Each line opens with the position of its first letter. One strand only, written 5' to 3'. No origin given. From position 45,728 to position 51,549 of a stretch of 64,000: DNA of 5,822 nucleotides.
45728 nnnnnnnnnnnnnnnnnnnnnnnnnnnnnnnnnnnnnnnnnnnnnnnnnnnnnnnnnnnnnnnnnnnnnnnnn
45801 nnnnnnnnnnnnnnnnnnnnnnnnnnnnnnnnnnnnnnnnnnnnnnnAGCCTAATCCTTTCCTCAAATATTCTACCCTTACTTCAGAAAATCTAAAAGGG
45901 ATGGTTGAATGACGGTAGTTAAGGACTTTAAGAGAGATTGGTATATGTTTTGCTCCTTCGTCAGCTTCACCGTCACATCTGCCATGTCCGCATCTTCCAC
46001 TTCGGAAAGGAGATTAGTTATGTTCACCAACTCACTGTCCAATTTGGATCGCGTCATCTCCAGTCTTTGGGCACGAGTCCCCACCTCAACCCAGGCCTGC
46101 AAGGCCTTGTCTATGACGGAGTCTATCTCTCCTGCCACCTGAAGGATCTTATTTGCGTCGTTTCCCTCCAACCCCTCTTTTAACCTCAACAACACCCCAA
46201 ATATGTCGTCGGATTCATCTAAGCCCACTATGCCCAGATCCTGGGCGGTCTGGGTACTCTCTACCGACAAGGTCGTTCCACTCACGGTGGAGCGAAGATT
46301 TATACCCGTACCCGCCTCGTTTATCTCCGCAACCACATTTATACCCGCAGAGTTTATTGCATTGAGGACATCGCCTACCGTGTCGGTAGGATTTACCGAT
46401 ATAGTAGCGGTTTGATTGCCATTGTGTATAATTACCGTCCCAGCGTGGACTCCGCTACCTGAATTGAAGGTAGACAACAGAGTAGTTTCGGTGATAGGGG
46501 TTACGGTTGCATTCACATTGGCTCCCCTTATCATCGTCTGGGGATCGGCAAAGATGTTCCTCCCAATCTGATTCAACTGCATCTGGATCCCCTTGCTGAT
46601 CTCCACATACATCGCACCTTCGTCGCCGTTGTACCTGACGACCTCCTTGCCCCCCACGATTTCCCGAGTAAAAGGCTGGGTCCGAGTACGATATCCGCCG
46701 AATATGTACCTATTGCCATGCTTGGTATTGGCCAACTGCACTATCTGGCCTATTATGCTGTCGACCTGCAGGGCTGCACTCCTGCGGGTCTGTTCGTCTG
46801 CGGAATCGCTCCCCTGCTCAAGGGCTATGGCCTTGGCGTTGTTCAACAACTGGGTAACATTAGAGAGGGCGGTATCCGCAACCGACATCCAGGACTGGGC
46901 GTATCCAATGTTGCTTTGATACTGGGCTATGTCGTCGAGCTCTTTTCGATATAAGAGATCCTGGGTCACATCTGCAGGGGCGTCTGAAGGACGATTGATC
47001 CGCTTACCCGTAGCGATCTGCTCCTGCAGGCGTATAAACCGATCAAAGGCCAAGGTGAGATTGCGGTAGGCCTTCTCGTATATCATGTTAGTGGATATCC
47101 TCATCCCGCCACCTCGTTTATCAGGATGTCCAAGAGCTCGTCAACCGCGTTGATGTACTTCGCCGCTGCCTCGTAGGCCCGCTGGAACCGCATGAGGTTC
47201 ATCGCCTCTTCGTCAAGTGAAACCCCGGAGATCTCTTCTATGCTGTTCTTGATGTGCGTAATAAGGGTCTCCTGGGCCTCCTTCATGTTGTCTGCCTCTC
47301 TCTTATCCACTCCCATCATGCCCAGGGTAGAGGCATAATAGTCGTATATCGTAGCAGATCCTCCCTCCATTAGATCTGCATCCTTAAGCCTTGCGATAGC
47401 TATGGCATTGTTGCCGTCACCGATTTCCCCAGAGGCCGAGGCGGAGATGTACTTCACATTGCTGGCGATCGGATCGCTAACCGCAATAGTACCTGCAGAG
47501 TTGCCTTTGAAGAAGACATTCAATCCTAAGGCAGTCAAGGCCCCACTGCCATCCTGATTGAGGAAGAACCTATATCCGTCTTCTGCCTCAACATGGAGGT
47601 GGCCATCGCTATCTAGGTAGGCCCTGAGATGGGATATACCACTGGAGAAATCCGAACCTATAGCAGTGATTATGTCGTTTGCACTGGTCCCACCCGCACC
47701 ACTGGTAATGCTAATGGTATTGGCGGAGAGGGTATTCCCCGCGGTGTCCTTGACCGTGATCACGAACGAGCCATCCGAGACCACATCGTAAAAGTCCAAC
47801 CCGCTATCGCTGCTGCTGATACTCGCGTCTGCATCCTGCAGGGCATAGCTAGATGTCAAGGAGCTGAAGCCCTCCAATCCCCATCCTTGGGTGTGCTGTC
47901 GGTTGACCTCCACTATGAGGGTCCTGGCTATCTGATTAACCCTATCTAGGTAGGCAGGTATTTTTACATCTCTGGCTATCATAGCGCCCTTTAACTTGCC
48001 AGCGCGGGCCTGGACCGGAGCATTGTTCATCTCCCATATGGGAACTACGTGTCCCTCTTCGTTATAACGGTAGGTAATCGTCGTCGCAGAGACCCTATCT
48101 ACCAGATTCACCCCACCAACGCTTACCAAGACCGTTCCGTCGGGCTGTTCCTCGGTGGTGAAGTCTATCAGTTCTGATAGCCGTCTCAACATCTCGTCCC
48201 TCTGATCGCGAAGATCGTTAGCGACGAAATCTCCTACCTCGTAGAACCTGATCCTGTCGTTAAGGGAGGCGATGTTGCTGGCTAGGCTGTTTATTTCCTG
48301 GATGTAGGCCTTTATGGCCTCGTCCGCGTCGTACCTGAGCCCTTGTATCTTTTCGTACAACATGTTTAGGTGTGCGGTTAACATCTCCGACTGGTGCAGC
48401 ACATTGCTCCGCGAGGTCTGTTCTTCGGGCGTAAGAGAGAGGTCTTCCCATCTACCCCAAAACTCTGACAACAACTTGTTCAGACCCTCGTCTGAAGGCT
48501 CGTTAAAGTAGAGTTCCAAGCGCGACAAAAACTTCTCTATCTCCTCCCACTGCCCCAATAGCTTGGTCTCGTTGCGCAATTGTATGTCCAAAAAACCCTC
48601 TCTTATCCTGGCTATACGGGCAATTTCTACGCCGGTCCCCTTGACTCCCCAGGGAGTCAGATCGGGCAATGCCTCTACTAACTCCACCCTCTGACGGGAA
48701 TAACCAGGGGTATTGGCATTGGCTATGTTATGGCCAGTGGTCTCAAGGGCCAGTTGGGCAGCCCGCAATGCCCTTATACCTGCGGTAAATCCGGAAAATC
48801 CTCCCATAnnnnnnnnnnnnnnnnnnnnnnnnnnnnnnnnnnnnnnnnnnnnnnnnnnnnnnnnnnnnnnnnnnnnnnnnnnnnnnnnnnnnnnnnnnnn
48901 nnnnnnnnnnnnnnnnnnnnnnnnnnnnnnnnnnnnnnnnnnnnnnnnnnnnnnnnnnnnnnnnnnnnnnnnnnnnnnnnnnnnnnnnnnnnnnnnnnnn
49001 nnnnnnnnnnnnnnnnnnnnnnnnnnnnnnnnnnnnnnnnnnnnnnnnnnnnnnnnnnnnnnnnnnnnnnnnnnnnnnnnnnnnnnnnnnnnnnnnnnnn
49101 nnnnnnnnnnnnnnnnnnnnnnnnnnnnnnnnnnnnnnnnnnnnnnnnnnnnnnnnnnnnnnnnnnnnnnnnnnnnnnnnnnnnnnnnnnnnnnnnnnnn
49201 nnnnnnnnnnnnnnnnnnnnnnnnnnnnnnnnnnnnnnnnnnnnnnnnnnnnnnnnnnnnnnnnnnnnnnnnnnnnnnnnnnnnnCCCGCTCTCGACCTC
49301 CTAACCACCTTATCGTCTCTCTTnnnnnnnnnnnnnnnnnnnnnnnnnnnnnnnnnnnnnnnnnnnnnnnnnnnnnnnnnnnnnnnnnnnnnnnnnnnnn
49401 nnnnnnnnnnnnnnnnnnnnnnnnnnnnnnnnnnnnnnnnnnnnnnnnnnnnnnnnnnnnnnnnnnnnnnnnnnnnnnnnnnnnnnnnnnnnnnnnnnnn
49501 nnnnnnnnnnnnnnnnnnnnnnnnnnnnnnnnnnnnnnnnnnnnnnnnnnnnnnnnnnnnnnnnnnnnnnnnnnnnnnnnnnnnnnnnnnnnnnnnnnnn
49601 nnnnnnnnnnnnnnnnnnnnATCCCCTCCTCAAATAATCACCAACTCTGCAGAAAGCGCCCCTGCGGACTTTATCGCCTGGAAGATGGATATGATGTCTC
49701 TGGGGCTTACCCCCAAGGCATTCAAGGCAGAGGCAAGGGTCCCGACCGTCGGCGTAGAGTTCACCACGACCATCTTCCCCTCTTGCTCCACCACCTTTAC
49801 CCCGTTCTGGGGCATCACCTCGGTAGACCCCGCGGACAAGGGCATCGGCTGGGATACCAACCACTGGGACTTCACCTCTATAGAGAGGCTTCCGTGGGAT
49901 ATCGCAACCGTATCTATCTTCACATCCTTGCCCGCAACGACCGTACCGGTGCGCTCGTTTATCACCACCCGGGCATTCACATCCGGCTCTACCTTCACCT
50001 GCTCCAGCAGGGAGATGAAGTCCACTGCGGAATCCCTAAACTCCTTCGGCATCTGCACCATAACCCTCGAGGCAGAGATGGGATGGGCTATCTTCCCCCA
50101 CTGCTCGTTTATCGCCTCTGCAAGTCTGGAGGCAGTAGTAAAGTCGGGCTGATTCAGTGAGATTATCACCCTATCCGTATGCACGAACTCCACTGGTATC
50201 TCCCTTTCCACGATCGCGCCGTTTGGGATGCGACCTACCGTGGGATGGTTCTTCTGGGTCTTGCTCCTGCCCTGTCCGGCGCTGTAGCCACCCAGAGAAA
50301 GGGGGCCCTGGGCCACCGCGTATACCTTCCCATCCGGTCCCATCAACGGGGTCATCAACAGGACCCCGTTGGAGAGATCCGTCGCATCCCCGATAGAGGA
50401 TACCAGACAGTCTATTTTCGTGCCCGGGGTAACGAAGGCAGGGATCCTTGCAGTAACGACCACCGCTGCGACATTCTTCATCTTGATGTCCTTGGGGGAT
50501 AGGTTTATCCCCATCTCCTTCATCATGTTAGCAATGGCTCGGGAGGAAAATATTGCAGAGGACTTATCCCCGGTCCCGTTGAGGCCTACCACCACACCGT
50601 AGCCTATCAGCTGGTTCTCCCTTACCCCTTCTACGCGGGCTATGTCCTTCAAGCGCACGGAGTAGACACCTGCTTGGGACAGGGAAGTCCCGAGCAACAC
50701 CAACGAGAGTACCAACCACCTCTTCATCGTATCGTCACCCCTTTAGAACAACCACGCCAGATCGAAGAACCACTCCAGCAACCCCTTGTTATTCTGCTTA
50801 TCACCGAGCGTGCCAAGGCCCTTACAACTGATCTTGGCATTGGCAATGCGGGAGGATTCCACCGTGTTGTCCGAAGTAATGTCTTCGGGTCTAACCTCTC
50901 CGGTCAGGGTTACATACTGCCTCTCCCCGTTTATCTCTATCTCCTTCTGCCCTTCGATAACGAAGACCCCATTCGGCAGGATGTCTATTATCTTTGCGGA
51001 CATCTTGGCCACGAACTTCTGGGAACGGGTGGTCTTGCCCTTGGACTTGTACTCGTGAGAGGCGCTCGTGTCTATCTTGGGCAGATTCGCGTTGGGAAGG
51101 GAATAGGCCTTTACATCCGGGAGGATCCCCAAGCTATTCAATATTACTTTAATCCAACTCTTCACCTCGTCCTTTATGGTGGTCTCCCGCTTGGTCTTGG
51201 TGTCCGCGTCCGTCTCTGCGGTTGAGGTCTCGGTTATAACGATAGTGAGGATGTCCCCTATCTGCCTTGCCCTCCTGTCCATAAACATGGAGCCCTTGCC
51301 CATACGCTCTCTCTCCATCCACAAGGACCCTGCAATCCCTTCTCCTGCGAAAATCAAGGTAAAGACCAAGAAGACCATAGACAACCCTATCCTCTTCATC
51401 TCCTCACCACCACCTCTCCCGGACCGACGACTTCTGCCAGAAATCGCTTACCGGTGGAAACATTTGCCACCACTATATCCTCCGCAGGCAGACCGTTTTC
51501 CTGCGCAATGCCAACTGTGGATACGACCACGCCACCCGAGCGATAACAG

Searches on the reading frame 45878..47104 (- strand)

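Call 10: search_protein_families(library=pfam, proteins=[window:45878-47104:-], max_evalue=0.001)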
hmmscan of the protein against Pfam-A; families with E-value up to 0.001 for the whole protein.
window:45878-47104:- (408 aa): 2 families
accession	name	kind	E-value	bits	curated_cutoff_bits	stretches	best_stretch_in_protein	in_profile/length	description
PF00669.25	Flagellin_N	-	3.4e-20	72.9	26.6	1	3-138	1-137/139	Bacterial flagellin N-terminal helical region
PF00700.27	Flagellin_C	-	2.9e-08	34.4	23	1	327-397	4-74/86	Bacterial flagellin C-terminal helical region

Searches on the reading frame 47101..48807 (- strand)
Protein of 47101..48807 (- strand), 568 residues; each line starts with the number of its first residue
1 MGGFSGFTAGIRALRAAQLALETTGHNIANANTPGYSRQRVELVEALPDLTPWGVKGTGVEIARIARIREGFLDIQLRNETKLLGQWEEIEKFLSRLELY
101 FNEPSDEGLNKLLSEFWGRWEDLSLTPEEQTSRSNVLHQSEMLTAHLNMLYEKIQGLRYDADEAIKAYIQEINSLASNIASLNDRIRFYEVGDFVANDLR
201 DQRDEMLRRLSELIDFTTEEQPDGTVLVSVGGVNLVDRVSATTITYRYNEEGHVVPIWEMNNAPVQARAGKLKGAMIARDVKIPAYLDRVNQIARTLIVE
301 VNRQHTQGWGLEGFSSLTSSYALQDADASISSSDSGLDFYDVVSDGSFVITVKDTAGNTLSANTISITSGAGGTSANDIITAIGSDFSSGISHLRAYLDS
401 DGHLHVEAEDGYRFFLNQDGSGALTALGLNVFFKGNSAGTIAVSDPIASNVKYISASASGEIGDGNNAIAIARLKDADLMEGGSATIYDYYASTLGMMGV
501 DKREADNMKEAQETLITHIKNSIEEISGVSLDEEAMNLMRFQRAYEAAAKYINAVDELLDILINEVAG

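Call 10: search_protein_families(library=pfam, proteins=[window:47101-48807:-], max_evalue=0.001)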
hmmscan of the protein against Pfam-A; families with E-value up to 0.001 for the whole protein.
window:47101-48807:- (568 aa): 3 families
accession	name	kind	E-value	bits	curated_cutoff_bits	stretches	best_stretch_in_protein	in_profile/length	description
PF22638.1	FlgK_D1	-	1.1e-50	172.8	28.6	1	94-313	1-226/233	Flagellar hook-associated protein FlgK helical domain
PF06429.18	Flg_bbr_C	-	3.3e-12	46.2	23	1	525-564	6-45/46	Flagellar basal body rod FlgEFG protein C-terminal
PF00460.25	Flg_bb_rod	-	1.9e-07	31.3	20.7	1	10-36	4-30/31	Flagella basal body rod protein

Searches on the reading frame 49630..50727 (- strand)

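Call 10: search_protein_families(library=pfam, proteins=[window:49630-50727:-], max_evalue=0.001)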
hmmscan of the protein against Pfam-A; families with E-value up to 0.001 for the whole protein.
window:49630-50727:- (365 aa): 1 family
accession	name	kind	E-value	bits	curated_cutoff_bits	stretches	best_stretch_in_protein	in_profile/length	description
PF02119.21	FlgI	-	2.2e-137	458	25.3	1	25-364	1-343/343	Flagellar P-ring protein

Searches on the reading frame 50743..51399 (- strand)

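Call 10: search_protein_families(library=pfam, proteins=[window:50743-51399:-], max_evalue=0.001)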
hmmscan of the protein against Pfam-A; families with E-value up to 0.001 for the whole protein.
window:50743-51399:- (218 aa): 1 family
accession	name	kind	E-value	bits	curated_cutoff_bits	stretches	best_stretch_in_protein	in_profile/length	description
PF02107.21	FlgH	-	4.5e-52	176.6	27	1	23-216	4-171/172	Flagellar L-ring protein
